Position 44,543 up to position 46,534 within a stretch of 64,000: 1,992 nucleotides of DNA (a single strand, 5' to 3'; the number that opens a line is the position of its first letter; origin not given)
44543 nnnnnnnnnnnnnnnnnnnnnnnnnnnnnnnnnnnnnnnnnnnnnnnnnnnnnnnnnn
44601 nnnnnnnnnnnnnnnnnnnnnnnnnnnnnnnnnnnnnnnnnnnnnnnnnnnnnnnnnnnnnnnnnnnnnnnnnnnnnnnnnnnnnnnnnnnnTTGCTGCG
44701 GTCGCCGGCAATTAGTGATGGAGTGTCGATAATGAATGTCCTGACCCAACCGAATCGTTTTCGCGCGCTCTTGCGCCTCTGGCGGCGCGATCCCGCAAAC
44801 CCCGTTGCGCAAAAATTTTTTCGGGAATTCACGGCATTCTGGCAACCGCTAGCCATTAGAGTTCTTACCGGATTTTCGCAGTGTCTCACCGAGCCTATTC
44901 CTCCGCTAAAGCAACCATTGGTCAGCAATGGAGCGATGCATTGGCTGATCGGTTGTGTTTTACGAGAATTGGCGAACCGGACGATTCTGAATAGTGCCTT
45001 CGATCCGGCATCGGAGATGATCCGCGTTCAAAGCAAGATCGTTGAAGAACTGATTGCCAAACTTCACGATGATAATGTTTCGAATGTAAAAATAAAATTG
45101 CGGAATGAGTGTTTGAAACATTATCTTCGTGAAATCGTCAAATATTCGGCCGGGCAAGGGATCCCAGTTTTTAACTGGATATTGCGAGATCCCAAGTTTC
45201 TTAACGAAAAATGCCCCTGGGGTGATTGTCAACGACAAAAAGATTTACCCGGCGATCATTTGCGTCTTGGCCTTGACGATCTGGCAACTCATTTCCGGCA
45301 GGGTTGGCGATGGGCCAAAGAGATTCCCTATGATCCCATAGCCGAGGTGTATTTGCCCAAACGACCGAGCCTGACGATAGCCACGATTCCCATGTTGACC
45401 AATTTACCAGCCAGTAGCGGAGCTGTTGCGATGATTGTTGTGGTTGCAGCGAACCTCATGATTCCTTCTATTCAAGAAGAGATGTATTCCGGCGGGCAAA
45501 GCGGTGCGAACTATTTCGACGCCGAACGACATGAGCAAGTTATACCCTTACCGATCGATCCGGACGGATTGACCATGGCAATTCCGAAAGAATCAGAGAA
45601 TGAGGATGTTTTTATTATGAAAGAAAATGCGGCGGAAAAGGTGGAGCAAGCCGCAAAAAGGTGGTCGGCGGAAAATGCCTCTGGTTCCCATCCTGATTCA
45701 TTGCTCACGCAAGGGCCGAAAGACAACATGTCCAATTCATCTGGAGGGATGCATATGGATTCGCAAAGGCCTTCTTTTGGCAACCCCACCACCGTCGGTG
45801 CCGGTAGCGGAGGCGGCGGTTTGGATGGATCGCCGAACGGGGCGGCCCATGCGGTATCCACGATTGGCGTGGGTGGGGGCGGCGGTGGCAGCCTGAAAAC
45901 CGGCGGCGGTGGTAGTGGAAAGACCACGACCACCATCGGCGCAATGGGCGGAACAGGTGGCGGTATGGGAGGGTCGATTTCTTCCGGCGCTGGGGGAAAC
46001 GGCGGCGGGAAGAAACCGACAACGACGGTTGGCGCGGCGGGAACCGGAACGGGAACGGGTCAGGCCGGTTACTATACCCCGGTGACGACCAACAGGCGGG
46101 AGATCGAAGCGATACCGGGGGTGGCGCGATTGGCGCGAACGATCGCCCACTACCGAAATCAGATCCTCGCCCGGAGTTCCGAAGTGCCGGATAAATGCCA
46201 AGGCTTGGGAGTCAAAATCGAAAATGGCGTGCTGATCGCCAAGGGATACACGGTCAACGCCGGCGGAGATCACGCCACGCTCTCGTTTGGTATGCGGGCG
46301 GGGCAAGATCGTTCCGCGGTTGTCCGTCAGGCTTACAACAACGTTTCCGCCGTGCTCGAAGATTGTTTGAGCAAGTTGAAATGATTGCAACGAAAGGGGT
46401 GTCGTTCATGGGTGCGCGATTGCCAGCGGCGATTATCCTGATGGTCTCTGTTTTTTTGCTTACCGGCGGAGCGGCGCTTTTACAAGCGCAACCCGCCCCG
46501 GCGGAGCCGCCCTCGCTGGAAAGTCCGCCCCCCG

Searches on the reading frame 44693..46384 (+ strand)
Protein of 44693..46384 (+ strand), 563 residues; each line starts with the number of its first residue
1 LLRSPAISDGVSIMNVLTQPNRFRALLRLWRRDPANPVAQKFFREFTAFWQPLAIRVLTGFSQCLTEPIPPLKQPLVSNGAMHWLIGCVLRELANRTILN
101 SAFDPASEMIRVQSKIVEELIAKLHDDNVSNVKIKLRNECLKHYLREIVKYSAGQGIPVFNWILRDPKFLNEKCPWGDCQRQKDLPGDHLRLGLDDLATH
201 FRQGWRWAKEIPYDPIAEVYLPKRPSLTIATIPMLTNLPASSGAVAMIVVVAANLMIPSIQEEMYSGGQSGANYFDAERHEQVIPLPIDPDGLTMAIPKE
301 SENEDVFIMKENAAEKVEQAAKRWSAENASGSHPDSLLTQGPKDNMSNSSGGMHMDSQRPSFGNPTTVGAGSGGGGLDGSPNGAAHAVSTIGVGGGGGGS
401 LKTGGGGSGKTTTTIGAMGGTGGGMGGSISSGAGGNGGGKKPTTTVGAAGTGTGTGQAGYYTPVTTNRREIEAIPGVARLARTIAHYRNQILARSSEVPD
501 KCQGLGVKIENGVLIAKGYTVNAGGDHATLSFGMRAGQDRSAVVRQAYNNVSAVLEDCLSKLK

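Call 3: search_protein_families(library=pfam, proteins=[window:44693-46384:+], max_evalue=1)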
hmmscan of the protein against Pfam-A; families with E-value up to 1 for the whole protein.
window:44693-46384:+ (563 aa): 0 families

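Call 4: search_protein_families(library=padloc, proteins=[window:44693-46384:+], max_evalue=1)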
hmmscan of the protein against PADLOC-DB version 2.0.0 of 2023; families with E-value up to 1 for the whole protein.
window:44693-46384:+ (563 aa): 0 families

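Call 6: search_protein_families(library=ncbifam, proteins=[window:44693-46384:+], max_evalue=1)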
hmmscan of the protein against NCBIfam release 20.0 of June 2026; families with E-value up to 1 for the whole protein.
window:44693-46384:+ (563 aa): 0 families

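Call 71: search_protein_families(library=pfam, alignment_id=A7, max_evalue=1)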
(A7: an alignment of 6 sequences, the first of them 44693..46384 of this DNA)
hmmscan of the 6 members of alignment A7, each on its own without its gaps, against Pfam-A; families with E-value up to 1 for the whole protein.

A. member 1, window:44693-46384:+ (563 aa): 0 families

B. families by the number of members that match (of 6 scanned): 1 family
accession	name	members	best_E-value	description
PF06844.16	DUF1244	1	0.21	Protein of unknown function (DUF1244)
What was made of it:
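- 44732..46384 (+): Gene C: about 550 aa, with an N-terminal cytoplasmic domain (invariant F..FW), one TM, a Gly-rich low-complexity linker (Pro-rich in homologues) and a small C-terminal domain. The architecture resembles TonB/TolA. No Pfam hit (calls 3, 71).
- Closest known: TonB/TolA. Different: No TonB_C or TolA domain is detected (call 71).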
